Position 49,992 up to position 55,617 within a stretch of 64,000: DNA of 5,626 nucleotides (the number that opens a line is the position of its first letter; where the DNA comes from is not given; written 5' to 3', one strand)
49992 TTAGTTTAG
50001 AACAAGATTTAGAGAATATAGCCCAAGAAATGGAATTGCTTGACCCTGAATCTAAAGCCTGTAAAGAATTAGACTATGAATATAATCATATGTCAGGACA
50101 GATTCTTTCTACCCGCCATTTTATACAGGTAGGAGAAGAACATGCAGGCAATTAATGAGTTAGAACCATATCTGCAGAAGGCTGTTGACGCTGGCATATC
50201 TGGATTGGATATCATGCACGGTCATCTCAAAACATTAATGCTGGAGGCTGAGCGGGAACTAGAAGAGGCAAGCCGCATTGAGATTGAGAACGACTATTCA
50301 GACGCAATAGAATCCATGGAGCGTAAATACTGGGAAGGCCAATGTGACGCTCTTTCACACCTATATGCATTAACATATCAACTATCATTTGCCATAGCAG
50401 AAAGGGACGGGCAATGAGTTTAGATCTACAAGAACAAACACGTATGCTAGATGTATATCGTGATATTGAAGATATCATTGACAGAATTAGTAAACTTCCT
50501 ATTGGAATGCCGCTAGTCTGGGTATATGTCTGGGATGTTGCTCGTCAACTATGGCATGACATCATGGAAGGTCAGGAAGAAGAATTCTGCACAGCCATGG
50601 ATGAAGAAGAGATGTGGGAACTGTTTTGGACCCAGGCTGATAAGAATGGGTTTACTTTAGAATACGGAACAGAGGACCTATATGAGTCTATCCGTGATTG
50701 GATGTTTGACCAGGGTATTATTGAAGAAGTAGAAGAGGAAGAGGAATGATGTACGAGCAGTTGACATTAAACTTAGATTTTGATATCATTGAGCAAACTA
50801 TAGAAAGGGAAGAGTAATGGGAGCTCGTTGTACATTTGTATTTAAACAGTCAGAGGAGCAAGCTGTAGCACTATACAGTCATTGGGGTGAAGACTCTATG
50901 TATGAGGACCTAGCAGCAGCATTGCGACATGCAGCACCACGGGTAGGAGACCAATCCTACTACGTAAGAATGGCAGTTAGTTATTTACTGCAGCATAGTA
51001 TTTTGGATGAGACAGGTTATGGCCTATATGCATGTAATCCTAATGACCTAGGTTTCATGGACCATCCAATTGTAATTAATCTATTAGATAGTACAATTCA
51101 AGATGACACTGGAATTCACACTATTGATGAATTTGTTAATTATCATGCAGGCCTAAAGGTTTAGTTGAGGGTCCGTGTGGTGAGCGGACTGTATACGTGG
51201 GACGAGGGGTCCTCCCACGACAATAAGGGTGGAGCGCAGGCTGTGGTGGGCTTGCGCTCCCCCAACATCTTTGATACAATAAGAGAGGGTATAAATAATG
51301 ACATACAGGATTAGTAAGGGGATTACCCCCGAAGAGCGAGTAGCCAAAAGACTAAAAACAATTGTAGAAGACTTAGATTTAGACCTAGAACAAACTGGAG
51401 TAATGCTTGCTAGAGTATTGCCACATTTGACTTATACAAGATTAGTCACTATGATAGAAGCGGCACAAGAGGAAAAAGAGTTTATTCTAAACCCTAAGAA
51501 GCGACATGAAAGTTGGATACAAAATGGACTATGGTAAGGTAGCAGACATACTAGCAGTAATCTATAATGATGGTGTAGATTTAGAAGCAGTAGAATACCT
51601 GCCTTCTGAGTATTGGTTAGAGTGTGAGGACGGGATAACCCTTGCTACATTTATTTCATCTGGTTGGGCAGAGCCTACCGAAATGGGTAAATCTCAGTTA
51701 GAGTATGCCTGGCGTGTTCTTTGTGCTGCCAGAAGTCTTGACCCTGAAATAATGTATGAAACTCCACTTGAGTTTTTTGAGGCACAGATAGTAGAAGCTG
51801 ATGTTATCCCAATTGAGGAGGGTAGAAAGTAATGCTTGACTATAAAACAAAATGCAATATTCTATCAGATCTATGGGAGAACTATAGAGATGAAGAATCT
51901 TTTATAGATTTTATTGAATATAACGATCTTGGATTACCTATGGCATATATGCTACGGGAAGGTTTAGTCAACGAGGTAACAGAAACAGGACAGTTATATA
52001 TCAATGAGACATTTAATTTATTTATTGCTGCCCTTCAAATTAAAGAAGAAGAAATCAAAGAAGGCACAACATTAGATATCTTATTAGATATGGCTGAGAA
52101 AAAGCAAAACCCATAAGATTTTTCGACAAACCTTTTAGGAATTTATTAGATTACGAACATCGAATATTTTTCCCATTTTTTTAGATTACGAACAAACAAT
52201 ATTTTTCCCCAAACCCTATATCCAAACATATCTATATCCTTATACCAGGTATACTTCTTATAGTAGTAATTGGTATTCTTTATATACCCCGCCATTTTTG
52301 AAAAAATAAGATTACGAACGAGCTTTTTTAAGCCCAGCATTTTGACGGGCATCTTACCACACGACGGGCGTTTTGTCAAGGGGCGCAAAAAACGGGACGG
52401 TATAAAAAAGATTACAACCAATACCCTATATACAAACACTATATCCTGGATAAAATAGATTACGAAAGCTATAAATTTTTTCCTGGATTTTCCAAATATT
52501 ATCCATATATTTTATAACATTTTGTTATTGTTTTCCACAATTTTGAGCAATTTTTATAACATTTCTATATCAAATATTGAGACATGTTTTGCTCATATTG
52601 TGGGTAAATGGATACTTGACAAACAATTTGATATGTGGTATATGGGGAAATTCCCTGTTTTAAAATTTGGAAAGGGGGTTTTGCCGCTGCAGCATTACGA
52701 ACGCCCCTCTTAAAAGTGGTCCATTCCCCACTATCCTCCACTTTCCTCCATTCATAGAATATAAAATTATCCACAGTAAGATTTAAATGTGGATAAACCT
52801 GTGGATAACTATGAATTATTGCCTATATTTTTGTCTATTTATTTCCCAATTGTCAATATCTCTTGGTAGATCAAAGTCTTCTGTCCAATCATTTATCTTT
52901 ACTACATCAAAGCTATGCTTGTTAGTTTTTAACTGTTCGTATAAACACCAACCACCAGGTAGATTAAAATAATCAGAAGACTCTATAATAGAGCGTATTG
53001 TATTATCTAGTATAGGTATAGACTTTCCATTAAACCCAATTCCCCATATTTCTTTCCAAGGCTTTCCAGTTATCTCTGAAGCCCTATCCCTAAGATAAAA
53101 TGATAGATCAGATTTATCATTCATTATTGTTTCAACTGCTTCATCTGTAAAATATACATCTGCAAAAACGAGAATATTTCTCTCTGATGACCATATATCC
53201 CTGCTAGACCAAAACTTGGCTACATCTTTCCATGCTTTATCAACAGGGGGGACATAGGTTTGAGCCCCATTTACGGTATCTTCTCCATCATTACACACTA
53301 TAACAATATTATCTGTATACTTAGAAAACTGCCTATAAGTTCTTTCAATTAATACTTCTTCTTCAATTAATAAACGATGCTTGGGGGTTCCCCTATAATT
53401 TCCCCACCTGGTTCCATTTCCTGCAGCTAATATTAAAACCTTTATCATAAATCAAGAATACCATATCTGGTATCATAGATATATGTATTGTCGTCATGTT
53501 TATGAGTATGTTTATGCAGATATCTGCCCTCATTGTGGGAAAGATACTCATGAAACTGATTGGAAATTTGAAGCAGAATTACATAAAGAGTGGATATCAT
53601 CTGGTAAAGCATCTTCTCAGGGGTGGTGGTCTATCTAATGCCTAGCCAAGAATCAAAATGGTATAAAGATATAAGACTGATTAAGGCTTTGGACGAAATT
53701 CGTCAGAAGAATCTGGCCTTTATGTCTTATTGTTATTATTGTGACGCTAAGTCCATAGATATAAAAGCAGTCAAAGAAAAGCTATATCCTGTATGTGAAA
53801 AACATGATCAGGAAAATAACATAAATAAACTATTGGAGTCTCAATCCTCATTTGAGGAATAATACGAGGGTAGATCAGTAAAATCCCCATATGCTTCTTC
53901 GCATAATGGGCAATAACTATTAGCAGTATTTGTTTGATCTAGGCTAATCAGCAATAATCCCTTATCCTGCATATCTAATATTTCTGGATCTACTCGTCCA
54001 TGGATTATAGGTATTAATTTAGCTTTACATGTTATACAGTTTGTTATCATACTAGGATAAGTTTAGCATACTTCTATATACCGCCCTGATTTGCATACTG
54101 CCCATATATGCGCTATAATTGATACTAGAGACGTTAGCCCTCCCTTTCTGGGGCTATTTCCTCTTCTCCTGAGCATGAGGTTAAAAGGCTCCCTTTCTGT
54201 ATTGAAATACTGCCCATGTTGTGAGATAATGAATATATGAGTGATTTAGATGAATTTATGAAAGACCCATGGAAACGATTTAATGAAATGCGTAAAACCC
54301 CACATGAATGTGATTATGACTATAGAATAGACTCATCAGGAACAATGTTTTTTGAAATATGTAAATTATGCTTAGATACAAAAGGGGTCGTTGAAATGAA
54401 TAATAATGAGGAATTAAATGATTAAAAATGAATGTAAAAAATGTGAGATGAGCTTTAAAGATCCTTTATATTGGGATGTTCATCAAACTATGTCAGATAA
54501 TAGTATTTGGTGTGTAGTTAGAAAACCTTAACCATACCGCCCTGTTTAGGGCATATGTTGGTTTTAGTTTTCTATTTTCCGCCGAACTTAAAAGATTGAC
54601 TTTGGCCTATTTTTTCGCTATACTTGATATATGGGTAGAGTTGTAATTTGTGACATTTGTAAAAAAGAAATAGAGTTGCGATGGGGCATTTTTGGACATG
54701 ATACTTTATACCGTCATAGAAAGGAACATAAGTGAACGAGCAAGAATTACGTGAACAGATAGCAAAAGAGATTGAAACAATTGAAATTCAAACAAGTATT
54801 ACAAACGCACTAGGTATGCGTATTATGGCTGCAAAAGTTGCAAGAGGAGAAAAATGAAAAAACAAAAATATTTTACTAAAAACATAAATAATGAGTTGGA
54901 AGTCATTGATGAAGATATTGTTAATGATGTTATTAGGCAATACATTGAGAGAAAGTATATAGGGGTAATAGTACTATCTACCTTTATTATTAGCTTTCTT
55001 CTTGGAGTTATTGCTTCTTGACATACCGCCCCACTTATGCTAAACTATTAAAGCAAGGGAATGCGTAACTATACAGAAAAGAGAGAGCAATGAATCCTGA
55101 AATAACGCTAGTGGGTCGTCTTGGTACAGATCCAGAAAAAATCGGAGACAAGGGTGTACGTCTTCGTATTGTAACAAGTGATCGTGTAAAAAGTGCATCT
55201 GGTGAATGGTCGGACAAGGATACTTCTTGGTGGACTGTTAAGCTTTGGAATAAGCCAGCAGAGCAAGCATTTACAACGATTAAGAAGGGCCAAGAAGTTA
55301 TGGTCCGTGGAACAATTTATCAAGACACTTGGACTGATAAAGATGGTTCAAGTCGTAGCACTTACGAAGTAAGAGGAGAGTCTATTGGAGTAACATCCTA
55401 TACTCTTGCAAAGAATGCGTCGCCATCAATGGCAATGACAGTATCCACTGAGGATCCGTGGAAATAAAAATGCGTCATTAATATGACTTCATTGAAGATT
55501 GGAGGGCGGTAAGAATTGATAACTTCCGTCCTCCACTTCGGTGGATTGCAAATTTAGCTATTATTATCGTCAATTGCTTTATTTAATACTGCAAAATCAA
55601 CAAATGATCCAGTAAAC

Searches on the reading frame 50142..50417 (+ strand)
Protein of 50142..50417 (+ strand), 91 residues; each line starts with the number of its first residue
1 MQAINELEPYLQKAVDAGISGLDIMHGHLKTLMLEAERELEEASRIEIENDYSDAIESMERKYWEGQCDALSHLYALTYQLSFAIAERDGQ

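Call 67: search_protein_families(library=pfam, max_evalue=0.01, proteins=[window:50142-50417:+])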
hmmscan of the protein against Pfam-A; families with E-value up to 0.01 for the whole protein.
window:50142-50417:+ (91 aa): 1 family
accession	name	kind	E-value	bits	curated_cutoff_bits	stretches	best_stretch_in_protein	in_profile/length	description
PF12487.13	DUF3703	-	0.0098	16.2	22.3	0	36-90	7-61/109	Protein of unknown function (DUF3703)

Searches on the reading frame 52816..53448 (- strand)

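Call 67: search_protein_families(library=pfam, max_evalue=0.01, proteins=[window:52816-53448:-])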
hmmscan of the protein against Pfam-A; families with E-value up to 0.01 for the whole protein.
window:52816-53448:- (210 aa): 2 families
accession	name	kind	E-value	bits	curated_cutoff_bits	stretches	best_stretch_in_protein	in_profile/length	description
PF12804.13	NTP_transf_3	-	1e-07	32.7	27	1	4-58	1-52/160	MobA-like NTP transferase domain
PF01128.25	IspD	-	0.0062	16.8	27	1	3-56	2-55/221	2-C-methyl-D-erythritol 4-phosphate cytidylyltransferase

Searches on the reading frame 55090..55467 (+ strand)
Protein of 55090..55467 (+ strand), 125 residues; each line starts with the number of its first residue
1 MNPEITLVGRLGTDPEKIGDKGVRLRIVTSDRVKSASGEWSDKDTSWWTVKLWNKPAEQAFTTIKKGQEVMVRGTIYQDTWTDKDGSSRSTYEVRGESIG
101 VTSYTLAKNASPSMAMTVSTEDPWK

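Call 68: search_protein_families(library=pfam, max_evalue=0.01, proteins=[window:55090-55467:+])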
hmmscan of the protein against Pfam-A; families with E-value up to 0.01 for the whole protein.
window:55090-55467:+ (125 aa): 1 family
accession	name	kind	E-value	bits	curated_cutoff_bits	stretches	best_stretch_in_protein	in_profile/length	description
PF00436.31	SSB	-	6.7e-19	68.3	26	1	4-99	3-101/104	Single-strand binding protein family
